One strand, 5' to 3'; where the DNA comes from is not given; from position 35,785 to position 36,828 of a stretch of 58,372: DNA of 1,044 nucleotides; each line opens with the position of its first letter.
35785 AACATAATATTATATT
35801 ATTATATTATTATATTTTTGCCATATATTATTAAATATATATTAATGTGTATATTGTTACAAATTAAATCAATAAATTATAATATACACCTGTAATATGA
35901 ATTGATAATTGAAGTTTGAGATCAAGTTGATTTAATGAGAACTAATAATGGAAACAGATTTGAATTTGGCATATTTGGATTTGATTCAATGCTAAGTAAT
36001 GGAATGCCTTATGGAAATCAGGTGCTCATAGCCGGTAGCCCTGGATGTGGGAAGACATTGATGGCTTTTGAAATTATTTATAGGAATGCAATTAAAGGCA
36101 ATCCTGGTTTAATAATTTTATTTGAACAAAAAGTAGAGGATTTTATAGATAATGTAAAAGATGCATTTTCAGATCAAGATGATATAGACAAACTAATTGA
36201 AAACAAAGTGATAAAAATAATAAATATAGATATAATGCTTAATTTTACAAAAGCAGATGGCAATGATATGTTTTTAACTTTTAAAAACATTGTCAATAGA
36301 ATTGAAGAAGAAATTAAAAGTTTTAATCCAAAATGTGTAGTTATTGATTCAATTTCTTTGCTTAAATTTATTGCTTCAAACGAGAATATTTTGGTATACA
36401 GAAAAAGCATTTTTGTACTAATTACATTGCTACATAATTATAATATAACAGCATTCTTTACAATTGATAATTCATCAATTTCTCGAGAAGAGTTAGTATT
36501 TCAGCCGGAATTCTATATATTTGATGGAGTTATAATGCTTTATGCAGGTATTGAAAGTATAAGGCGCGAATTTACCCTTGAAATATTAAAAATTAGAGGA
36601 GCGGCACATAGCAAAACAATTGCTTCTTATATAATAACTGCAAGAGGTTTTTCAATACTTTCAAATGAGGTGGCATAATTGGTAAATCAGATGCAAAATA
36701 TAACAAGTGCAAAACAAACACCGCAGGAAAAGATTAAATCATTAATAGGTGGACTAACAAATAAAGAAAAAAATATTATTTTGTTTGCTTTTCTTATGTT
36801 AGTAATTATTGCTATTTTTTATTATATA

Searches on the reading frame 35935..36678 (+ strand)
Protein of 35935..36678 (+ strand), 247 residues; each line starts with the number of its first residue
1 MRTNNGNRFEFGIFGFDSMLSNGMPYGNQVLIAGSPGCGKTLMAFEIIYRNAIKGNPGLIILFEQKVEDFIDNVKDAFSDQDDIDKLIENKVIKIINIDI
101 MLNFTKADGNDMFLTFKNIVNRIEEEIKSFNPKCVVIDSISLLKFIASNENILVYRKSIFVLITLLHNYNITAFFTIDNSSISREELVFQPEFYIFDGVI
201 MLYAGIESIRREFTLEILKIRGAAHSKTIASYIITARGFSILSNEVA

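Call 32: search_protein_families(library=pfam, proteins=[window:35935-36678:+], max_evalue=0.001)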
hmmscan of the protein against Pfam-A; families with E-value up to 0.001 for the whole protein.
window:35935-36678:+ (247 aa): 5 families
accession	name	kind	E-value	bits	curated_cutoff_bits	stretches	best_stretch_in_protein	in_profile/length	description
PF06745.19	ATPase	-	2.4e-41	142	26.6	1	12-244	4-229/231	KaiC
PF13481.12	AAA_25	-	1.4e-05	25.2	27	1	24-151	30-163/195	AAA domain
PF01637.24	ATPase_2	-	0.00027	21.3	33.2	1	30-185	23-162/225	ATPase domain predominantly from Archaea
PF03796.21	DnaB_C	-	0.00027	20.8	27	0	15-74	8-67/255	DnaB-like helicase C terminal domain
PF04851.21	ResIII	-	0.00063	20.1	22.5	0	28-138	24-132/164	Type III restriction enzyme, res subunit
